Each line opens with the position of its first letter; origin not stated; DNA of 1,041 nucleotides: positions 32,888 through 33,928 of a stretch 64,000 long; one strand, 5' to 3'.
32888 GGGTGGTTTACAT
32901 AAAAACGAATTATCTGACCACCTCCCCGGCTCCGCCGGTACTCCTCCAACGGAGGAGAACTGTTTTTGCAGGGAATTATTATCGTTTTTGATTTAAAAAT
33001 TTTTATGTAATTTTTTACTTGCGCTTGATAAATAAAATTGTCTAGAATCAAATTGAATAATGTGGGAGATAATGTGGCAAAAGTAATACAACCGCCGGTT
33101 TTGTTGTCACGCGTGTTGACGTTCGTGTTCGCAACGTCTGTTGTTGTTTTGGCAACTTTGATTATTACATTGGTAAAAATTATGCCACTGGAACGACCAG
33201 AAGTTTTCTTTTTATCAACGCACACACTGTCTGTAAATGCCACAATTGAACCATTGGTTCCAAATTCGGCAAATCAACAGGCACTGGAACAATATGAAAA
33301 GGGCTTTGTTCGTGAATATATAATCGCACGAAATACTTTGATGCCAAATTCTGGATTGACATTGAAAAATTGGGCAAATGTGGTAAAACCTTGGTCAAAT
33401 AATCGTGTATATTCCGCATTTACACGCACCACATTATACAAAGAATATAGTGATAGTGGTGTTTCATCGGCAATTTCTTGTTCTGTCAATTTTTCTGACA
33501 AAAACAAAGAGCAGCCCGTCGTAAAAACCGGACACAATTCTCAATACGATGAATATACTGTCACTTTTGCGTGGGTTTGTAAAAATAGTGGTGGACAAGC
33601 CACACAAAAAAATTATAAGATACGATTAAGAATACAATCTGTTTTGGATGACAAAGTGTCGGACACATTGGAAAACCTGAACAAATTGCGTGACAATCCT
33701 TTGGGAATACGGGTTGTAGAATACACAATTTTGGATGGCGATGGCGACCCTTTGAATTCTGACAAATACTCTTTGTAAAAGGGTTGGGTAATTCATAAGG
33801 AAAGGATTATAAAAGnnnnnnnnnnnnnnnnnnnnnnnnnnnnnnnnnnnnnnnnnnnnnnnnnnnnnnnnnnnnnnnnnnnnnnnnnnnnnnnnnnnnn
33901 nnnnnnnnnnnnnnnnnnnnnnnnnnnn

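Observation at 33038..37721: virB8-virB9-virB10 T4SS core operon with non-canonical architecture: VirB9-SPOR fusion and an 803-aa VirB10 with Cys-rich C-terminal extension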

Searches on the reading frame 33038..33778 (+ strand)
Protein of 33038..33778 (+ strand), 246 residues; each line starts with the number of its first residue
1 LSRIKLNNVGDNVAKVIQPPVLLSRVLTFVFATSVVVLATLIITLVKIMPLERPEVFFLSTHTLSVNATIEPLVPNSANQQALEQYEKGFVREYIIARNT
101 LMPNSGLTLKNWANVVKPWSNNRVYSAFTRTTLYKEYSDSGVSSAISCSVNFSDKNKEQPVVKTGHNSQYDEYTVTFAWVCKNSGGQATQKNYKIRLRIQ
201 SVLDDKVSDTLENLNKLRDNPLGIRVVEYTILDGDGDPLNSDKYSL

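Call 3: search_protein_families(library=pfam, proteins=[window:33038-33778:+], max_evalue=0.1)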
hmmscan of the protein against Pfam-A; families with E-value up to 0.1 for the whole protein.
window:33038-33778:+ (246 aa): 1 family
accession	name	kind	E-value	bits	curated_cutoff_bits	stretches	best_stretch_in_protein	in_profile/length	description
PF04335.19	VirB8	-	3.7e-08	33.9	23.2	1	24-231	17-210/213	VirB8 protein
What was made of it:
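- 33038..33778 (+): virB8 homologue (246 aa): bitopic inner-membrane protein with a TM helix at about residues 22-47 and a periplasmic VirB8 domain. The NPLG motif is at residues 220-223 (nt 33695-33706). The true start may be an internal TTG or GTG a few codons downstream. Pfam VirB8 33.9 bits, above the 23.2 cut-off (call 3).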

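Call 4: search_protein_families(library=ncbifam, proteins=[window:33038-33778:+], max_evalue=0.1)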
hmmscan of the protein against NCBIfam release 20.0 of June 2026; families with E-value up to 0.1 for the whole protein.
window:33038-33778:+ (246 aa): 1 family
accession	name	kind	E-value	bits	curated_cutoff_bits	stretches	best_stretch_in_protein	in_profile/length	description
TIGR00238.1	TIGR00238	subfamily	0.091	11.7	199.2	0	191-232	247-288/331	KamA family radical SAM protein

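Call 22: search_solved_structures(query=window:33038-33778:+, max_evalue=1)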
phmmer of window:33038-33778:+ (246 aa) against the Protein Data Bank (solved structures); distinct sequences matched with E-value up to 1: 0.
